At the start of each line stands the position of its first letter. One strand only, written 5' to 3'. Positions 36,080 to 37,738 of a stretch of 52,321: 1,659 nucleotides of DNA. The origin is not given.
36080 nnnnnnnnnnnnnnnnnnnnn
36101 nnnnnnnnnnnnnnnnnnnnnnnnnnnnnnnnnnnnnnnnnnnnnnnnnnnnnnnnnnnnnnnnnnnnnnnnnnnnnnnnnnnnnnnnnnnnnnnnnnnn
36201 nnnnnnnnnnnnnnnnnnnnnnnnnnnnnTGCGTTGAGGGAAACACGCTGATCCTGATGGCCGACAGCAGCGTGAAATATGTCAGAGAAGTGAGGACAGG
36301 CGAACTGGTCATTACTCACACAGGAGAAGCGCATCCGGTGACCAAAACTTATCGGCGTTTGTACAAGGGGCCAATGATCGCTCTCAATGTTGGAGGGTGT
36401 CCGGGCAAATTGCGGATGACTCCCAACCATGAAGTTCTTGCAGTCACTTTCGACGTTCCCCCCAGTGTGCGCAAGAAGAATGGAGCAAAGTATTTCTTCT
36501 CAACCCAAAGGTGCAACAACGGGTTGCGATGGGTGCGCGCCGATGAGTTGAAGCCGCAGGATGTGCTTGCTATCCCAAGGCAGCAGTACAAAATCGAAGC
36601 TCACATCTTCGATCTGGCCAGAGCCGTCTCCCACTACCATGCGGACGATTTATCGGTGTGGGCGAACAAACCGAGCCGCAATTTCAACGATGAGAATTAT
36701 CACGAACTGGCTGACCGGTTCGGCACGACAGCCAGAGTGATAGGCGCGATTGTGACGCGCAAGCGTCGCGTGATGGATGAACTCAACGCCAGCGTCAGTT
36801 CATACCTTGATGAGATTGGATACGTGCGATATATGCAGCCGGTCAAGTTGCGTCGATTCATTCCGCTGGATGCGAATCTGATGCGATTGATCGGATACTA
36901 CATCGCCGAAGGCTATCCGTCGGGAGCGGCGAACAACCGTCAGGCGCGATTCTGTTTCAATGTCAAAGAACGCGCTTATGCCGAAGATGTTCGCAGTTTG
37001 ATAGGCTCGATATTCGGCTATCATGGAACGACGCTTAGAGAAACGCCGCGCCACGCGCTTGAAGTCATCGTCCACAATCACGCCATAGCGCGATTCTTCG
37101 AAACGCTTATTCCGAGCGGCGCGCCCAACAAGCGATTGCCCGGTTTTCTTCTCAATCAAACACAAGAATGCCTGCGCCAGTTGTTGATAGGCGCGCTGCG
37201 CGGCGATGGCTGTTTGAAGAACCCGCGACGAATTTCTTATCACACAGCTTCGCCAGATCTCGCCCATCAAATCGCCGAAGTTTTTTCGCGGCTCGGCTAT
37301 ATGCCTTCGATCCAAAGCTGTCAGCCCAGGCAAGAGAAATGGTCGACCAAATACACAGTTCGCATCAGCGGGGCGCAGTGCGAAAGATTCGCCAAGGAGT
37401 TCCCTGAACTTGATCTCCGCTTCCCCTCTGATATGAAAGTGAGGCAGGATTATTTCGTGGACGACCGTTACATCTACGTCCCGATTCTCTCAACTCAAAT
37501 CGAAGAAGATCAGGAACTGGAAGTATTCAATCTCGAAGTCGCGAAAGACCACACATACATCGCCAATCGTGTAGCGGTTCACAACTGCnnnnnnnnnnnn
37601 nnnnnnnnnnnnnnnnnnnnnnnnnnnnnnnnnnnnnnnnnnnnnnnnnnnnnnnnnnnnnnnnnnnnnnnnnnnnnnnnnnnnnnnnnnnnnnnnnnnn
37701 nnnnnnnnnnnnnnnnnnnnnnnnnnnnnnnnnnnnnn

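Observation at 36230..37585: Full-length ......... intein inserted at the catalytic cysteine of IMP dehydrogenase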

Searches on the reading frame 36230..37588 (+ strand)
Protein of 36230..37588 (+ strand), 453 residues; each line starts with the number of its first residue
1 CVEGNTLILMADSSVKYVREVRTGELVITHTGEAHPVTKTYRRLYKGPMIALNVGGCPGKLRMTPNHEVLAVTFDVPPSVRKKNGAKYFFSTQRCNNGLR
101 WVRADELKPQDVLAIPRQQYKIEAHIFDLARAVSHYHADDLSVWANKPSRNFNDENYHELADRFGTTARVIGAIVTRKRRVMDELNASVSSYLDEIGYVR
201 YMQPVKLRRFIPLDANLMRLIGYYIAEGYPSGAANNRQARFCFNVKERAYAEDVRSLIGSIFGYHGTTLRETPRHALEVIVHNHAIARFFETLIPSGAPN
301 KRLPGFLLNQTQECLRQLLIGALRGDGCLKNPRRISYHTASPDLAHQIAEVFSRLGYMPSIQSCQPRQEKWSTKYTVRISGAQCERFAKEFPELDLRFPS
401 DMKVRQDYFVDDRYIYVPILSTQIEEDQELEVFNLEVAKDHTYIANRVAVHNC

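Call 4: search_protein_families(library=pfam, proteins=[window:36230-37585:+], max_evalue=0.1)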
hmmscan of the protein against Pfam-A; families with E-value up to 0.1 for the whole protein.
window:36230-37585:+ (452 aa): 5 families
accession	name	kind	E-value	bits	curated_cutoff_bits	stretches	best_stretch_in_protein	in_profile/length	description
PF14528.11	LAGLIDADG_3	-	1.2e-15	58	22.5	2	313-390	1-80/82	LAGLIDADG-like domain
PF14890.11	Intein_splicing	-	5.4e-08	33.2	35.8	1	90-452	70-155/155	Intein splicing domain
PF14623.11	Vint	-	0.0036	17.5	27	1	1-69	2-64/166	Hint-domain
PF05203.21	Hom_end_hint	-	0.011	16.2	32.1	1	1-42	1-42/228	Hom_end-associated Hint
PF08765.17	Mor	-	0.047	14.1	24.9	0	150-180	67-97/107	Mor transcription activator family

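Call 5: search_protein_families(library=ncbifam, proteins=[window:36230-37585:+], max_evalue=0.1)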
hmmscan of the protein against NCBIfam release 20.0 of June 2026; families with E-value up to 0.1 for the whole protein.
window:36230-37585:+ (452 aa): 12 families
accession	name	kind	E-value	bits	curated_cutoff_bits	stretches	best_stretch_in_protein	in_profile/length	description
NF011303.0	PRK14715.1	equivalog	6.8e-10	36.7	1585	1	203-354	1107-1255/1627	DNA-directed DNA polymerase II large subunit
NF045703.1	rSAM_Tes_intein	exception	6.4e-07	27.5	1700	1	199-366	357-517/1040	tetraether lipid synthase Tes, intein-containing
NF005852.0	PRK07773.1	equivalog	2.6e-06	26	780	1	301-383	598-685/886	replicative DNA helicase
NF011491.0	PRK14898.1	equivalog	0.00011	20.4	783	1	200-389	228-405/860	DNA-directed RNA polymerase subunit A''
TIGR01443.1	intein_Cterm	domain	0.0011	19.1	15.6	1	431-452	1-23/24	intein C-terminal splicing region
NF003159.0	PRK04132.1-4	equivalog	0.0015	16.6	999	1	93-119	145-171/852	replication factor C small subunit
NF038098.1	GyrA_w_intein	exception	0.0019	16.1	1850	1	238-360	254-385/1232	intein-containing DNA gyrase subunit A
NF007072.0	PRK09519.1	equivalog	0.0027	16.1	1024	1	211-380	357-531/790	intein-containing recombinase RecA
NF006207.0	PRK08332.1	equivalog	0.0046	14.2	2400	1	217-369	1005-1150/1684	vitamin B12-dependent ribonucleotide reductase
NF003158.0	PRK04132.1-3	equivalog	0.029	11.4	1750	0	92-117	146-171/1437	replication factor C small subunit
NF038136.1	rSAM_Rv_intein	exception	0.048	12.5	700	1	1-29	76-104/574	intein-containing Rv2578c family radical SAM protein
NF011418.0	PRK14845.1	equivalog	0.059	11.1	756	0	100-381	117-286/1049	translation initiation factor IF-2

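Call 6: search_solved_structures(query=window:36230-37588:+, max_evalue=1, show_alignments=3)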
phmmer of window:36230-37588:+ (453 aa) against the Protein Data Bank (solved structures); distinct sequences matched with E-value up to 1: 2.
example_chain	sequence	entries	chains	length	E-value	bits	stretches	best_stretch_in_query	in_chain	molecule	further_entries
2cw7_A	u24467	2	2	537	4e-10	42.2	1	203-356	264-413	Endonuclease PI-PkoII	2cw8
4o1r_A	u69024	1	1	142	0.32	12.8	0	427-452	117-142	Replicative DNA helicase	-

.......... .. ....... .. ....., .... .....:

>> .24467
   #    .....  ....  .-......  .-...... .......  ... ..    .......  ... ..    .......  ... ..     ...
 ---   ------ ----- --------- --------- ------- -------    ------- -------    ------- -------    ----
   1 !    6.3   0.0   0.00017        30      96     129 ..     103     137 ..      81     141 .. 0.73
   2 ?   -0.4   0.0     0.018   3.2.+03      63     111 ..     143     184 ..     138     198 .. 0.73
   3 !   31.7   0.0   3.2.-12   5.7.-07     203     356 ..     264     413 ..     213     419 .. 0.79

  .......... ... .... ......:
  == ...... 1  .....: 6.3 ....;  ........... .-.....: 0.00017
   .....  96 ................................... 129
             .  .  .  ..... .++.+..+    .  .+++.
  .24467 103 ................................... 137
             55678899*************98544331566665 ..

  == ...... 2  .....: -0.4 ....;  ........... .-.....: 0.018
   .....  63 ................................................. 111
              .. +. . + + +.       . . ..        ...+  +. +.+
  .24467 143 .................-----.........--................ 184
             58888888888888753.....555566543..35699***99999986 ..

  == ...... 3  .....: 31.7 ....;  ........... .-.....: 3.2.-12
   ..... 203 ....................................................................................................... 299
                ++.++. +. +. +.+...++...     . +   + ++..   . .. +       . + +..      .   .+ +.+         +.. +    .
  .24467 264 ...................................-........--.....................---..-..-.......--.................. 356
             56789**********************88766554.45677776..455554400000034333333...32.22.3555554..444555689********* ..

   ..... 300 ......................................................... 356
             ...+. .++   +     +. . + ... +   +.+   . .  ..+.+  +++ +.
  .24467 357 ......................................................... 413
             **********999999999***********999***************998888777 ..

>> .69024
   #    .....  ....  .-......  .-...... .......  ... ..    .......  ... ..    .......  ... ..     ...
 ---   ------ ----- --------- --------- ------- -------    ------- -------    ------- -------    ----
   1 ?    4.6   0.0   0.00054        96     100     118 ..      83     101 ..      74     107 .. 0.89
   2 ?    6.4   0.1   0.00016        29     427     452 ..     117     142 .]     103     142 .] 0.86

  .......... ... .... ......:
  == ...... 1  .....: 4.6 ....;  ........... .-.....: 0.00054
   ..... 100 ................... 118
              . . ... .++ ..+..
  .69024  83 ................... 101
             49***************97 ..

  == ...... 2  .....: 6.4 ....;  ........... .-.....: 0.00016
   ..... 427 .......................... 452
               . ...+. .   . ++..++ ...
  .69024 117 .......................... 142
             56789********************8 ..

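Call 7: find_homologous_proteins(query=window:36230-37585:+, max_evalue=0.001)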
Query window:36230-37585:+ (452 aa): 21 proteins with E <= 0.001 among 3500 candidates.
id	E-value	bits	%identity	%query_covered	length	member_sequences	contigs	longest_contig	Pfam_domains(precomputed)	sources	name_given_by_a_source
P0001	1.6e-210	717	67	100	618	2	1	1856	PF01070.25,PF00478.32,PF03060.22,PF14528.12,PF01645.24,PF14890.12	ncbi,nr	ncbi:MAG TPA: IMP dehydrogenase, partial [Blastocatellia bacterium]|nr:IMP dehydrogenase [Blastocate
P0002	3.5e-198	677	67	99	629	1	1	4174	PF01070.25,PF00478.32,PF14528.12,PF14890.12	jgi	jgi:IMP dehydrogenase/GMP reductase/intein/homing endonuclease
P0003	3.1e-194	664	70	92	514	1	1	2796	PF00478.32,PF14528.12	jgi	jgi:hypothetical protein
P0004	3.4e-188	644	64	98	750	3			PF00478.32,PF05203.22,PF14528.12,PF00571.34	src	-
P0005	2.8e-187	641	63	98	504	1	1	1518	PF00478.32,PF05203.22,PF14528.12,PF14890.12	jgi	jgi:IMP dehydrogenase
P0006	2.0e-178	612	61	100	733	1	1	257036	PF01070.25,PF00478.32,PF05203.22,PF14528.12,PF14890.12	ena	-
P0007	3.7e-156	538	55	100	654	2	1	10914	PF01070.25,PF00478.32,PF05203.22,PF14528.12,PF01645.24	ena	-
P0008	3.5e-145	502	60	85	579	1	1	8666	PF01070.25,PF00478.32,PF03060.22,PF14528.12,PF14890.12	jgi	-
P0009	7.4e-121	422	48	100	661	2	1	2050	PF01070.25,PF00478.32,PF03060.22,PF14528.12,PF14890.12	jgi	jgi:IMP dehydrogenase/GMP reductase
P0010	1.7e-107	378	69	52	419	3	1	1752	PF01070.25,PF00478.32,PF14528.12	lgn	-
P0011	2.5e-99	351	66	56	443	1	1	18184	PF01070.25,PF00478.32,PF03060.22,PF14528.12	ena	-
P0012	2.6e-86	308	60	52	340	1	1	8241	PF01070.25,PF00478.32,PF03060.22,PF14528.12,PF14890.12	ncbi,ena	-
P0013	1.3e-81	293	55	36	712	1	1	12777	PF01070.25,PF00478.32,PF03060.22,PF00571.34,PF14890.12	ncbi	-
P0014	2.0e-80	289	72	41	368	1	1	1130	PF01070.25,PF00478.32,PF03060.22,PF14528.12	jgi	jgi:IMP dehydrogenase/GMP reductase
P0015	1.5e-76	276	55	34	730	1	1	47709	PF01070.25,PF00478.32,PF03060.22,PF00571.34,PF14890.12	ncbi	-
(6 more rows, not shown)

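Call 27: find_related_loci(query=A2, collection=genome_contigs, flank=4000)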
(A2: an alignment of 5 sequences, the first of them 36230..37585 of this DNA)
Query A2 (452 aa) in genome_contigs; peptide patterns used: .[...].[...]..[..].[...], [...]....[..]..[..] (x = any residue, [..] = any of these).
169 stretches matched a pattern; 74 encode a relative of the query (tblastn E <= 1e-3); 74 distinct loci.
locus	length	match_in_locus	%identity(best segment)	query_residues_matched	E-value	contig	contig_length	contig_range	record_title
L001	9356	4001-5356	77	1-452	0e+0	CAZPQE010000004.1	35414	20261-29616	MAG TPA_asm: uncultured Clostridia bacterium isolate binchicken_co107_429 genome assembly, contig: NODE_3015_length_3541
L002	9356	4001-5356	73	1-452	0e+0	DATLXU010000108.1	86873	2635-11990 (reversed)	MAG TPA_asm: Blastocatellia bacterium isolate SMAG_U13254 k141_471540, whole genome shotgun sequence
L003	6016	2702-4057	69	1-452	0e+0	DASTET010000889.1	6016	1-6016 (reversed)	MAG TPA_asm: Blastocatellia bacterium isolate SMAG_U854 k141_796389, whole genome shotgun sequence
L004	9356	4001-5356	67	1-452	0e+0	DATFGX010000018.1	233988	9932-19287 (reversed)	MAG TPA_asm: Blastocatellia bacterium isolate SMAG_U8674 k141_1252950, whole genome shotgun sequence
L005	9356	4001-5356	64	1-452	0e+0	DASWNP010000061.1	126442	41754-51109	MAG TPA_asm: Pyrinomonadaceae bacterium isolate SMAG_U3417 k141_123852, whole genome shotgun sequence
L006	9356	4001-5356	64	1-452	0e+0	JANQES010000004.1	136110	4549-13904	MAG: Rhodothermales bacterium isolate PL23a_bin.4 k99_2349000, whole genome shotgun sequence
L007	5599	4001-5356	62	1-452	0e+0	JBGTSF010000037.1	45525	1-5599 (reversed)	MAG: Pyrinomonadaceae bacterium isolate WDNA12_bin.25.strict NODE_37_length_45525_cov_4.810974, whole genome shotgun seq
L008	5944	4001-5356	60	1-452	0e+0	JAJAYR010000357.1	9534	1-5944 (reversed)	MAG: Pyrinomonadaceae bacterium isolate CAN_BIN16 c_000000128297, whole genome shotgun sequence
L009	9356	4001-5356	60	1-452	0e+0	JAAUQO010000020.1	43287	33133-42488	MAG: Oscillochloris sp. isolate RM1_1_4 NODE_249_length_43287_cov_4.560658, whole genome shotgun sequence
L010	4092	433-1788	60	1-452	0e+0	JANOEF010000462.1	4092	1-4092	MAG: Acidobacteriota bacterium isolate SOY_65_metabat_394 SOY_65_k141_3604999, whole genome shotgun sequence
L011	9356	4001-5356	58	1-452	0e+0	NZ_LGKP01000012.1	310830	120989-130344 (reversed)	Herpetosiphon geysericola strain DSM 7119 contig_6, whole genome shotgun sequence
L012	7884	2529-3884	60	1-452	0e+0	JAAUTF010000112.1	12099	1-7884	MAG: Candidatus Gracilibacteria bacterium isolate SM1_231_1 NODE_2214_length_12099_cov_2.135149, whole genome shotgun se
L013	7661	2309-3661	60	1-452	0e+0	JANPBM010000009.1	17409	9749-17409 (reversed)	MAG: Acidobacteriota bacterium isolate VAR_78_metabat_75 VAR_78_k141_2334886, whole genome shotgun sequence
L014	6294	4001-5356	58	1-452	1e-177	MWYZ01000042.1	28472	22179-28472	MAG: Acidobacteria bacterium 28-1 NODE_60_length_28472_cov_32.2157_ID_2593, whole genome shotgun sequence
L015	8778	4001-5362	51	1-452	8e-147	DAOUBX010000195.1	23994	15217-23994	MAG TPA_asm: Anaerolineales bacterium isolate H71_756 k91_1150187, whole genome shotgun sequence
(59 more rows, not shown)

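Call 32: predict_structure(alignment_id=A1)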
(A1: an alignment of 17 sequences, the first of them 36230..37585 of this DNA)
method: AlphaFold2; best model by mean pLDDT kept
length: 452 residues; sequences in the alignment: 17
mean_pLDDT: 82.5   pTM: 0.70
mean pLDDT of the five models: 82.5, 82.4, 81.6, 80.2, 79.5
residues with pLDDT >= 90: 121; 70-90: 281; 50-70: 40; < 50: 10
segments of 3 or more residues with pLDDT < 50: 443-452
pLDDT, mean of each block of 10 residues (from residue 1): 81 76 83 82 92 76 88 84 75 79 90 78 88 90 82 81 90 85 88 87 85 95 91 83 86 94 91 87 92 85 88 91 70 79 85 79 75 80 77 73 59 80 92 79 48 38
secondary structure, 60 per line:
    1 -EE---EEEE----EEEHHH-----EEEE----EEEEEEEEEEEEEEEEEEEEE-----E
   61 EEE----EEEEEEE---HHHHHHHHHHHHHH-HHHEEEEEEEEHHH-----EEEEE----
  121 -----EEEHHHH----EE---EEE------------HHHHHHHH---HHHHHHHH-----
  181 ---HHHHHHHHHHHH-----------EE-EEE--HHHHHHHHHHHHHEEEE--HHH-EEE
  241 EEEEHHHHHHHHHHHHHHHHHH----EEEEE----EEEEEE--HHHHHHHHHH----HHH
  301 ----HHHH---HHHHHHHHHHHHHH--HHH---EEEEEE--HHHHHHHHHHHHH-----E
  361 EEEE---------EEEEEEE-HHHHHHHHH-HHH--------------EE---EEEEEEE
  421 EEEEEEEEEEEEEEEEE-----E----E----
elements in order: E7-10 E15-17 E26-29 E34-54 E60-63 E68-74 H78-91 E96-103 E112-116 E126-128 H129-132 E142-144 H157-164 H168-175 H184-195 E210-212 H215-227 E228-231 E238-244 H245-262 E267-271 E276-281 H284-293 H305-308 H312-325 E334-339 H342-354 E360-364 E374-380 H382-390 E414-437

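Call 37: fold_search(model_id=the predicted structure, library=pdb)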
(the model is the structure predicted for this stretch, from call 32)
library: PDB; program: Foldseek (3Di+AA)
matches with E <= 10: 468; with E <= 0.001: 49
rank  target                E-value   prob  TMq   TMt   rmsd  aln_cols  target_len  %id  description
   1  2cw7                  1.2e-17  1.00  0.49  0.42  16.9       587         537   17  Crystal structure of intein homing endonuclease II (released 2006-04-18)
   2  7qsu                  1.1e-16  1.00  0.51  0.61   8.3       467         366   16  Crystal structure of homing endonuclease-associated TliVMA intein (C1A, d333-339) (released 2022-03-30)
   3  7qss                  9.0e-15  1.00  0.51  0.54  10.1       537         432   15  Crystal structure of homing endonuclease-associated TliVMA intein (C1A) (released 2022-03-30)
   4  1vde_A                3.5e-14  1.00  0.43  0.45  29.5       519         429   14  PI-SCEI, A HOMING ENDONUCLEASE WITH PROTEIN SPLICING ACTIVITY (released 1998-04-08)
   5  1ef0_A                5.6e-14  1.00  0.47  0.50  12.4       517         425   13  CRYSTAL STRUCTURE OF PI-SCEI MINIPRECURSOR (released 2000-06-07)
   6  1vde_B                1.7e-13  1.00  0.47  0.49  12.6       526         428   13  PI-SCEI, A HOMING ENDONUCLEASE WITH PROTEIN SPLICING ACTIVITY (released 1998-04-08)
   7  1jva_B                8.5e-13  1.00  0.47  0.49  12.4       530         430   13  CRYSTAL STRUCTURE OF THE VMA1-DERIVED ENDONUCLEASE BEARING THE N AND C EXTEIN PROPEPTIDES (released 2002-08-29)
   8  1jva_A                3.0e-12  1.00  0.47  0.50  12.4       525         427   12  CRYSTAL STRUCTURE OF THE VMA1-DERIVED ENDONUCLEASE BEARING THE N AND C EXTEIN PROPEPTIDES (released 2002-08-29)
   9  1dfa                  1.4e-11  1.00  0.42  0.45  17.7       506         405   14  CRYSTAL STRUCTURE OF PI-SCEI IN C2 SPACE GROUP (released 1999-12-08)
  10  1um2_B                1.7e-11  1.00  0.48  0.51  12.2       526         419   12  Crystal Structure of the Vma1-Derived Endonuclease with the Ligated Extein Segment (released 2004-09-22)
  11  1lws_A                2.8e-11  1.00  0.51  0.53   8.8       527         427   12  Crystal structure of the intein homing endonuclease PI-SceI bound to its recognition sequence (released 2002-09-27)
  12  1lwt_A                4.6e-11  1.00  0.49  0.49  11.0       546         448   12  Crystal structure of the intein homing endonuclease PI-SceI bound to its substrate DNA (Ca2+ free) (released 2002-09-27)
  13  1ef0_B                1.9e-10  1.00  0.41  0.46  31.3       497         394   14  CRYSTAL STRUCTURE OF PI-SCEI MINIPRECURSOR (released 2000-06-07)
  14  1dq3                  1.5e-09  1.00  0.48  0.48  10.9       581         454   10  CRYSTAL STRUCTURE OF AN ARCHAEAL INTEIN-ENCODED HOMING ENDONUCLEASE PI-PFUI (released 2000-07-05)
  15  1um2_A                2.4e-09  1.00  0.48  0.51   9.5       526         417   12  Crystal Structure of the Vma1-Derived Endonuclease with the Ligated Extein Segment (released 2004-09-22)
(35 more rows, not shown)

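Call 44: find_related_loci(query=A2, collection=viral_contigs, flank=4000)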
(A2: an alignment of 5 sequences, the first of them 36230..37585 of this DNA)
Query A2 (452 aa) in viral_contigs; peptide patterns used: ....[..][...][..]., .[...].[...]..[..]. (x = any residue, [..] = any of these).
48 stretches matched a pattern; 3 encode a relative of the query (tblastn E <= 1e-3); 3 distinct loci.
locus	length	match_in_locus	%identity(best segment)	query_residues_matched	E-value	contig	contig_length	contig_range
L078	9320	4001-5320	25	1-452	9e-29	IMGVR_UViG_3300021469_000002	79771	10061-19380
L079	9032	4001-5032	30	9-452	1e-13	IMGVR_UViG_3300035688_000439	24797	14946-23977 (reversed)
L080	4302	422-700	24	1-118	3e-5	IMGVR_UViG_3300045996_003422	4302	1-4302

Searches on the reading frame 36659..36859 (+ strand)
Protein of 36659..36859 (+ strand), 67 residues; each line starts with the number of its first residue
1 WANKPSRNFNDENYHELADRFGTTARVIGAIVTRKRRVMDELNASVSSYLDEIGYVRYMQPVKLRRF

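Call 58: search_protein_families(library=pfam, proteins=[window:36659-36859:+], max_evalue=10)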
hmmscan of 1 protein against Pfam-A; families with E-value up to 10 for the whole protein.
seq(67 aa): 2 families
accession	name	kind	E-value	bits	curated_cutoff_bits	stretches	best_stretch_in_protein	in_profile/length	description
PF08765.17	Mor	-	0.005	17.3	24.9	1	7-37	67-97/107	Mor transcription activator family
PF08513.17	LisH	-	0.19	12.2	21.6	1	40-56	1-17/27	LisH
